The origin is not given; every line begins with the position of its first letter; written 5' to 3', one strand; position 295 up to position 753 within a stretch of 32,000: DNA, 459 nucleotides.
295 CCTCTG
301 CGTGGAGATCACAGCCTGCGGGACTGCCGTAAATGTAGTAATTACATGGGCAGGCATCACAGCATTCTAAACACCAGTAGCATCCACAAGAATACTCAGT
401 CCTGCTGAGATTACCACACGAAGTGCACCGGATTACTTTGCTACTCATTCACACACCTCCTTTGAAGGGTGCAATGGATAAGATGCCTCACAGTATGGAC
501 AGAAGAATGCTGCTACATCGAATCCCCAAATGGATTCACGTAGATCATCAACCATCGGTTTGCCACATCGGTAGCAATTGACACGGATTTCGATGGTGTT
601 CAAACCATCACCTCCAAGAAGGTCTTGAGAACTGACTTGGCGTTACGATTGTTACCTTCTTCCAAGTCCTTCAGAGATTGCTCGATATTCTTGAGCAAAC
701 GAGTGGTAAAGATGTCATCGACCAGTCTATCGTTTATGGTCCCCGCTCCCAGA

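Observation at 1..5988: Co-directional block of nine or more ORFs with no housekeeping identity next to the DUF106-cmk-cbf5 array: candidate defence island or virus-derived element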

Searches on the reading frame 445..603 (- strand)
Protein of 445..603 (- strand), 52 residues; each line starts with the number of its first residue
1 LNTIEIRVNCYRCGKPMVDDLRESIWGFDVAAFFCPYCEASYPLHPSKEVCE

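Call 3: search_protein_families(library=pfam, proteins=[window:445-603:-], max_evalue=0.1)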
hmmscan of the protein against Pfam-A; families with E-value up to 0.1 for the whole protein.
window:445-603:- (52 aa): 8 families
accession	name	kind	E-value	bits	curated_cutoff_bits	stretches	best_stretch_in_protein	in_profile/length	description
PF10892.13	DUF2688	-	0.0044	16.9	25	1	8-29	8-28/56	Protein of unknown function (DUF2688)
PF18256.6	HscB_4_cys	-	0.0072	16.6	26.2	0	31-40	16-25/27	Co-chaperone HscB tetracysteine metal binding motif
PF06044.18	DpnI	-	0.0083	16.2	26.7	1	6-48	30-69/183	Dam-replacing family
PF16919.11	PknG_rubred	-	0.0091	16.4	28.5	1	5-47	34-73/74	Protein kinase G rubredoxin domain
PF12773.13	DZR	-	0.01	16.4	27.3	1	9-51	14-41/45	Double zinc ribbon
PF18439.7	zf_UBZ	-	0.016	15.3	25.6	0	8-21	3-16/32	Ubiquitin-Binding Zinc Finger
PF22678.1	Cytochrom_c_NrfB-like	-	0.023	15.6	27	1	8-49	34-72/89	Cytochrome c-type protein NrfB-like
PF13248.11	Zn_ribbon_3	-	0.057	13.3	27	0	8-18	3-12/26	zinc-ribbon domain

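Call 14: search_protein_families(library=padloc, proteins=[window:445-603:-], max_evalue=0.05)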
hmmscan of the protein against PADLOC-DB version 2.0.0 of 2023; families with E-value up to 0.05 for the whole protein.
window:445-603:- (52 aa): 1 family
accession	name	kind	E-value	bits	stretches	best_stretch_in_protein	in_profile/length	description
PDLC01367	Cas8b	-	0.037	12.4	1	20-43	33-56/63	CAS-I-B; effector_LS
